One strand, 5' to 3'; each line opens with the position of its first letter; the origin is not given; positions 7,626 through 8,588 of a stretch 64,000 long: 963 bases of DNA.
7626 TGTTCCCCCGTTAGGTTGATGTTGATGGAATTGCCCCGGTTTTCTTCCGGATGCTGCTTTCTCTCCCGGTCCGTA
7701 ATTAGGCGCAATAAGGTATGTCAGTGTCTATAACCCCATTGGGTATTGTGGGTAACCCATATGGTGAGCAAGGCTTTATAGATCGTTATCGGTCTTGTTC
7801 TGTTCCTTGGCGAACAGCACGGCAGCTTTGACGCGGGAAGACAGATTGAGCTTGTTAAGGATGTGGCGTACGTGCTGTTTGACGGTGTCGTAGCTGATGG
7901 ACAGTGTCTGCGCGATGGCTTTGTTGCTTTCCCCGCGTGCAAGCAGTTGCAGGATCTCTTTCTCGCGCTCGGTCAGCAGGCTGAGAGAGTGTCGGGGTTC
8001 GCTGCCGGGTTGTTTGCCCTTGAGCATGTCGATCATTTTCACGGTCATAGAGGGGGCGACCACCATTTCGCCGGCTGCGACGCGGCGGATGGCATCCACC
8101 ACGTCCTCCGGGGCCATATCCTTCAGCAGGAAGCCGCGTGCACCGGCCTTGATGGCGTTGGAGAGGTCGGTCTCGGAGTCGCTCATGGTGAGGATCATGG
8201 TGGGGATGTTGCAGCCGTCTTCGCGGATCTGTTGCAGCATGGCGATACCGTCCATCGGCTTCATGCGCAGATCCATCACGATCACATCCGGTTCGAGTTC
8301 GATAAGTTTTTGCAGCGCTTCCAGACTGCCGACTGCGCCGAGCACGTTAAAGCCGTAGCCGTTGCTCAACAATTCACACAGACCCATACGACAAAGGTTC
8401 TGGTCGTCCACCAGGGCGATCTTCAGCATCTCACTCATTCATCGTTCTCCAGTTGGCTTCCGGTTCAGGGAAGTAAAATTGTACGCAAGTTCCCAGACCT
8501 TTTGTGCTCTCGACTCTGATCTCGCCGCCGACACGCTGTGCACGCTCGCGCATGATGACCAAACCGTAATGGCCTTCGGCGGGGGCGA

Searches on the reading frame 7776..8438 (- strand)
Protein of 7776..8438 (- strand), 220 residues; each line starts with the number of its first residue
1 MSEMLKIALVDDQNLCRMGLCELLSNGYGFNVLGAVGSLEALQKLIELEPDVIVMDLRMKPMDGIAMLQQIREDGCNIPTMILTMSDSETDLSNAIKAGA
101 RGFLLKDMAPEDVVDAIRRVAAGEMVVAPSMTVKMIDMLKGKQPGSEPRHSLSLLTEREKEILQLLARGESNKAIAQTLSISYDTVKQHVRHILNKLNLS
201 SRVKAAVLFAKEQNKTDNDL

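Call 45: find_encoding_contigs(protein=window:7776-8438:-, flank=10000, max_places=10)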
Protein window:7776-8438:- (220 aa): 1 contig read that carries it; 1 place shown.
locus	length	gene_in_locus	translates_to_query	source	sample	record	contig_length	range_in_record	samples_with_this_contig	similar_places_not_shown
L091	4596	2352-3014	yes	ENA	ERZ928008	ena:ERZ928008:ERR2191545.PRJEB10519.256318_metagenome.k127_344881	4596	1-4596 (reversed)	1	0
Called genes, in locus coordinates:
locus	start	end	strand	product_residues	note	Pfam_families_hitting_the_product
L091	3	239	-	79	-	?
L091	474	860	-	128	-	PF00581:Rhodanese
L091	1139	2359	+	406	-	PF07730:HisKA_3, PF02518:HATPase_c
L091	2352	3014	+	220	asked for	PF00072:Response_reg, PF08281:Sigma70_r4_2 (faint), PF00196:GerE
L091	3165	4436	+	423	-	PF07992:Pyr_redox_2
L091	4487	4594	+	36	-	?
